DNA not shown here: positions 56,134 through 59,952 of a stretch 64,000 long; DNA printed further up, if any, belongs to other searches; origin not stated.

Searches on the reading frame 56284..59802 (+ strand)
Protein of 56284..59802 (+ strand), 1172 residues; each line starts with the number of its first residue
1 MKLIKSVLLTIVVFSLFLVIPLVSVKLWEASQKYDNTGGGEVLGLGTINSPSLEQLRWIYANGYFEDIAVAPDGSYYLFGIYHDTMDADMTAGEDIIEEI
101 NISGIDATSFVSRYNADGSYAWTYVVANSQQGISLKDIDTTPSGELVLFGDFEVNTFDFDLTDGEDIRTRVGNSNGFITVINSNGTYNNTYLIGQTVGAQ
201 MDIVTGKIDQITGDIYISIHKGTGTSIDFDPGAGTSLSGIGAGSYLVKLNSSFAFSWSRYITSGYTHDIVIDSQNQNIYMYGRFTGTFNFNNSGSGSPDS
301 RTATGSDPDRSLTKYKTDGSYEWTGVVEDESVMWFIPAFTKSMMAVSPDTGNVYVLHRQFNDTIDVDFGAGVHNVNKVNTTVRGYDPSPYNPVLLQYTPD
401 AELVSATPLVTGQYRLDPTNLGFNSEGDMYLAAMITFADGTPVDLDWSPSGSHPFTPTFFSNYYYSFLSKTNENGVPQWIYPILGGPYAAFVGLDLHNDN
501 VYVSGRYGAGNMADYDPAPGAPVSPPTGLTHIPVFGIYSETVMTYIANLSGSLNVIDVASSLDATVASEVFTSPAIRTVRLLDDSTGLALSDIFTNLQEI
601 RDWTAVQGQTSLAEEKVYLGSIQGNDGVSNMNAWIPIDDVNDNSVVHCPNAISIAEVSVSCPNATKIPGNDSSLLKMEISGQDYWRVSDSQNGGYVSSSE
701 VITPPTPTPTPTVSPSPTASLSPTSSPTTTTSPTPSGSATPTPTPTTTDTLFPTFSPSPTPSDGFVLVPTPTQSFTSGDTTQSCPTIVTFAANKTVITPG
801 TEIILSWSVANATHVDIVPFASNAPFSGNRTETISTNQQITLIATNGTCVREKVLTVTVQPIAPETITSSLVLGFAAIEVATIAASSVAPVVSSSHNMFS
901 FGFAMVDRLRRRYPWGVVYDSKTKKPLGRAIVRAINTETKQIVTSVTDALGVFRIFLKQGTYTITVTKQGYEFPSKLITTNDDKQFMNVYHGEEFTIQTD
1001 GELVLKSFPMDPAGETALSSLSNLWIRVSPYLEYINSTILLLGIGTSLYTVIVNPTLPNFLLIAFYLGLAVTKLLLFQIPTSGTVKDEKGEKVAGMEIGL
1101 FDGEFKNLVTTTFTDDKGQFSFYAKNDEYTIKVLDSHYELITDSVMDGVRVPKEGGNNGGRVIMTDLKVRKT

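Call 56: search_protein_families(library=pfam, proteins=[window:56284-59802:+], max_evalue=0.001)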
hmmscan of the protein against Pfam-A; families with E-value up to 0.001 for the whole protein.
window:56284-59802:+ (1172 aa): 4 families
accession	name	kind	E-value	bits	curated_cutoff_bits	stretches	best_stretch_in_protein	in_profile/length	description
PF13620.12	CarboxypepD_reg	-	9.2e-19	68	32.3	2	916-975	4-63/82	Carboxypeptidase regulatory-like domain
PF13715.12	CarbopepD_reg_2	-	1e-09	38.7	32.2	1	916-985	3-69/88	CarboxypepD_reg-like domain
PF07210.18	DUF1416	-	9.3e-07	29.1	23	0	1082-1137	23-76/97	Protein of unknown function (DUF1416)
PF17802.7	SpaA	-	0.00061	20.3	23.1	0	1087-1132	9-57/91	Prealbumin-like fold domain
